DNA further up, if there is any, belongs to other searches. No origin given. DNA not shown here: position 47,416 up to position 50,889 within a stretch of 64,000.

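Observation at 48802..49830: recG is split inside its Walker-A motif by a 343-codon intein with a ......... homing endonuclease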

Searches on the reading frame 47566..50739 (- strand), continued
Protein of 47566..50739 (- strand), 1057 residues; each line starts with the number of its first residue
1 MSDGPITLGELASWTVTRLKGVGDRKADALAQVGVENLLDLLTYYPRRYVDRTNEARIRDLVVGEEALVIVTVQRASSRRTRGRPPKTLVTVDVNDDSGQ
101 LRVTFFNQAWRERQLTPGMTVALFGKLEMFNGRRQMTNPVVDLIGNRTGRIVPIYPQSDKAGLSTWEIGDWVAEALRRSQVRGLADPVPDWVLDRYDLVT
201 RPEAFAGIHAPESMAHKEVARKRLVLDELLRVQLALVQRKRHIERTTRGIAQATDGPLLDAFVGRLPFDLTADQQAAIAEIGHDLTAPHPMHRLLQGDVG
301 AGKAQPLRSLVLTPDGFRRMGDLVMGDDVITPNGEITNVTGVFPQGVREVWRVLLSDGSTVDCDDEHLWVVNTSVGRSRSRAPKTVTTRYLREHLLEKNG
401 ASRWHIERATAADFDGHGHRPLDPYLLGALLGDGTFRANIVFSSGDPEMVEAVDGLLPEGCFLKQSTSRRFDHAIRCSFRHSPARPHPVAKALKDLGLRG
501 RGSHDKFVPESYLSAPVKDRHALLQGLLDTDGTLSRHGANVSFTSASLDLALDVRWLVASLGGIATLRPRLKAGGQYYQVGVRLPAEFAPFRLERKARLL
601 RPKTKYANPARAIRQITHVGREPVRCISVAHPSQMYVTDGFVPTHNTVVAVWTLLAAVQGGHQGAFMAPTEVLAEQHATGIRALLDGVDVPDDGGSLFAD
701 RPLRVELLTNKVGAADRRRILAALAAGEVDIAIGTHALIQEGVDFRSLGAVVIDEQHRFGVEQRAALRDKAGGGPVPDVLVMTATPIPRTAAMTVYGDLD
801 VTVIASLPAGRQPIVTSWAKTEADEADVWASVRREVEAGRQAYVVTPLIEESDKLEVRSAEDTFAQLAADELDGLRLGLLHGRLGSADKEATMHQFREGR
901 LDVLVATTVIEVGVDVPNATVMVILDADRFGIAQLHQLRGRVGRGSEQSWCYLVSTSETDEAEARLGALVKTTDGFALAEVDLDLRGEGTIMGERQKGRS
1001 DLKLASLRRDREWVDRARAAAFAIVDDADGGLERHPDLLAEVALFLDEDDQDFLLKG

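Call 22: find_encoding_contigs(protein=P0123, flank=3000, max_places=2)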
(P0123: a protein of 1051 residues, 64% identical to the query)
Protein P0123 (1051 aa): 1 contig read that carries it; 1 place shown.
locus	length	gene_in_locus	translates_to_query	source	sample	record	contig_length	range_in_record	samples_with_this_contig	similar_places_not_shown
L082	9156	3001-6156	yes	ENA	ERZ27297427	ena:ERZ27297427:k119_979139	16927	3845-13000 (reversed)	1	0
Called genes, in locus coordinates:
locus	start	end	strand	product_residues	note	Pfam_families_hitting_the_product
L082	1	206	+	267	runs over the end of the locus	PF08543:Phos_pyr_kin, PF00294:PfkB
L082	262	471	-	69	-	PF00830:Ribosomal_L28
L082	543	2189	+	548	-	PF02734:Dak2, PF21645:FakA-like_M, PF13684:FakA-like_C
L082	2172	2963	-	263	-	PF00702:Hydrolase (faint), PF08282:Hydrolase_3, PF12710:HAD (faint), PF05116:S6PP (weak)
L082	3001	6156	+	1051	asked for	PF17191:RecG_wedge, PF01336:tRNA_anti-codon, PF14528:LAGLIDADG_3 (weak), PF00270:DEAD, PF00271:Helicase_C, PF19833:RecG_dom3_C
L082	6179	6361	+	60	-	-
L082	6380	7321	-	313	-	PF01965:DJ-1_PfpI, PF00165:HTH_AraC, PF12833:HTH_18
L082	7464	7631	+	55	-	-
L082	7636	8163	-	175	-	-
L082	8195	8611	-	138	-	PF11969:DcpS_C, PF01230:HIT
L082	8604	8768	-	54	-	-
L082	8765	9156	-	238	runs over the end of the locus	PF00378:ECH_1, PF16113:ECH_2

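Call 23: find_encoding_contigs(protein=P0157, flank=3000, max_places=2)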
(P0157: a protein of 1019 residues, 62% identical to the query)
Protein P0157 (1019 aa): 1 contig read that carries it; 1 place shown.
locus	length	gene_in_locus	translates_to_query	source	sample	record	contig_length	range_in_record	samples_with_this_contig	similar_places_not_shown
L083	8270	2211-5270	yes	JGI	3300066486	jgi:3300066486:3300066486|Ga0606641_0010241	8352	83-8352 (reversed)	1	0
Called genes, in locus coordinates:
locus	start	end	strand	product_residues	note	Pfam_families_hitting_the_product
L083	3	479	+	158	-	?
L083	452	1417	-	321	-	PF20392:DUF6687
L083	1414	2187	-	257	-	PF00702:Hydrolase (faint), PF08282:Hydrolase_3, PF12710:HAD (faint), PF05116:S6PP (weak)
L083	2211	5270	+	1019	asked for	PF17191:RecG_wedge (faint), PF14528:LAGLIDADG_3 (weak), PF00270:DEAD, PF00271:Helicase_C, PF19833:RecG_dom3_C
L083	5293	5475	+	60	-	-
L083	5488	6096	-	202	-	PF01596:Methyltransf_3, PF13578:Methyltransf_24, PF13649:Methyltransf_25 (faint)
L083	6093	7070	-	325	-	PF01965:DJ-1_PfpI, PF00165:HTH_AraC, PF12833:HTH_18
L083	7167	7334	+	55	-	-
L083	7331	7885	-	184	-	-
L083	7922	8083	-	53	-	-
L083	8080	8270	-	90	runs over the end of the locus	?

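Call 43: find_encoding_contigs(protein=P0159, flank=3000, max_places=1)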
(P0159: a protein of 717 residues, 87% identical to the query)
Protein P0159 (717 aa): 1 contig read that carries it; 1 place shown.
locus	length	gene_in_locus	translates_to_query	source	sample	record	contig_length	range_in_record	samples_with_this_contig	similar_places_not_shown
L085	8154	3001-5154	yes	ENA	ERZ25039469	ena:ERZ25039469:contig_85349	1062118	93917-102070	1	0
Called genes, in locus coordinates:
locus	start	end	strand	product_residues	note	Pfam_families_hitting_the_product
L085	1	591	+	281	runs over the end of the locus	-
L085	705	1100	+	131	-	PF01850:PIN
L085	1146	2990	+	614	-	PF02734:Dak2, PF21645:FakA-like_M, PF13684:FakA-like_C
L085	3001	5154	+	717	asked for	PF17191:RecG_wedge, PF01336:tRNA_anti-codon (weak), PF00270:DEAD, PF00271:Helicase_C, PF19833:RecG_dom3_C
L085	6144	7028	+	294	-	PF00106:adh_short, PF13561:adh_short_C2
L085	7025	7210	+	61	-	-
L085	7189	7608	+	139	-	-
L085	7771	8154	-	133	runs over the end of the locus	-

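Call 44: find_encoding_contigs(protein=P0124, flank=3000, max_places=1)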
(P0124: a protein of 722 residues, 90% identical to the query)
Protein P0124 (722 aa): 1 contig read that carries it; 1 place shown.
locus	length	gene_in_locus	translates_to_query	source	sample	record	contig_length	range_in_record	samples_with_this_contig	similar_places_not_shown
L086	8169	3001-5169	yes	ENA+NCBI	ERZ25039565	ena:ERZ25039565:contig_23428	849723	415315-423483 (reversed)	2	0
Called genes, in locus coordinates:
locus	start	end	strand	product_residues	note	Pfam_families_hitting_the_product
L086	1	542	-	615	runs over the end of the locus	PF17297:PEPCK_N, PF00821:PEPCK_GTP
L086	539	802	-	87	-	-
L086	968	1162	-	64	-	PF00830:Ribosomal_L28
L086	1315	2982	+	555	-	PF02734:Dak2, PF21645:FakA-like_M, PF13684:FakA-like_C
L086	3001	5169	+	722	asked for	PF17191:RecG_wedge, PF01336:tRNA_anti-codon, PF00270:DEAD, PF00271:Helicase_C, PF19833:RecG_dom3_C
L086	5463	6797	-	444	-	-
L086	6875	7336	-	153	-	PF02018:CBM_4_9 (weak)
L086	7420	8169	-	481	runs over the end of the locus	PF17164:DUF5122 (faint)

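Call 45: find_encoding_contigs(protein=P0161, flank=3000, max_places=1)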
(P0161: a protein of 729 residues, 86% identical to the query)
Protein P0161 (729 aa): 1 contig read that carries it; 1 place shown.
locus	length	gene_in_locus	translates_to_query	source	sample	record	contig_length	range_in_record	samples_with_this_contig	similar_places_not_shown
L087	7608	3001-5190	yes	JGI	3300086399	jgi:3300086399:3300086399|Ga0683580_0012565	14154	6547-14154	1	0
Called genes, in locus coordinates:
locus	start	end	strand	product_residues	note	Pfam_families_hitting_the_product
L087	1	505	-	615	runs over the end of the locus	PF17297:PEPCK_N, PF00821:PEPCK_GTP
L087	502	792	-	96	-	-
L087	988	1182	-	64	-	PF00830:Ribosomal_L28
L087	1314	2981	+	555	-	PF02734:Dak2, PF21645:FakA-like_M, PF13684:FakA-like_C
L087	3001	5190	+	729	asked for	PF17191:RecG_wedge, PF01336:tRNA_anti-codon (weak), PF00270:DEAD, PF00271:Helicase_C, PF19833:RecG_dom3_C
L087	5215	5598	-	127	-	-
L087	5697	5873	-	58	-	-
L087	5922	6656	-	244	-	PF00378:ECH_1, PF16113:ECH_2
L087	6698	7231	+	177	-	PF03602:Cons_hypoth95, PF05175:MTS (weak)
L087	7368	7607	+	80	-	?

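Call 59: find_encoding_contigs(protein=P0170, flank=500, max_places=1)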
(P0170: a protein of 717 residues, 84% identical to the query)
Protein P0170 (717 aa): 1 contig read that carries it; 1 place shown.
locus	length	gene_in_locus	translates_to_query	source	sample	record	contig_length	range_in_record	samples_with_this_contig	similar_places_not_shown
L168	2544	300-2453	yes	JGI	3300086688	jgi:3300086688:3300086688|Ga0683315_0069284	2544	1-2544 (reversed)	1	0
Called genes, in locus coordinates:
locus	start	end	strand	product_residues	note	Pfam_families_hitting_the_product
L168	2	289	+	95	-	?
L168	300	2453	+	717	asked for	PF17191:RecG_wedge, PF01336:tRNA_anti-codon (weak), PF00270:DEAD, PF00271:Helicase_C, PF19833:RecG_dom3_C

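Call 60: find_encoding_contigs(protein=P0160, flank=500, max_places=1)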
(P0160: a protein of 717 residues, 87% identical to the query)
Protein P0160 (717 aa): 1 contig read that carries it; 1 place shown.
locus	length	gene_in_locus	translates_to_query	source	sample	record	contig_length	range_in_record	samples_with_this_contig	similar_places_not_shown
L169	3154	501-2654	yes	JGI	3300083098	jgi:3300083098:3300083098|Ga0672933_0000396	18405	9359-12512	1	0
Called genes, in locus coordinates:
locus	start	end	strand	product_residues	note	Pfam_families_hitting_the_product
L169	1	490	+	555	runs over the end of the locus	PF02734:Dak2, PF21645:FakA-like_M, PF13684:FakA-like_C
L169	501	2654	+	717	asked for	PF17191:RecG_wedge, PF01336:tRNA_anti-codon (weak), PF00270:DEAD, PF00271:Helicase_C, PF19833:RecG_dom3_C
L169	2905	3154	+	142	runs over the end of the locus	-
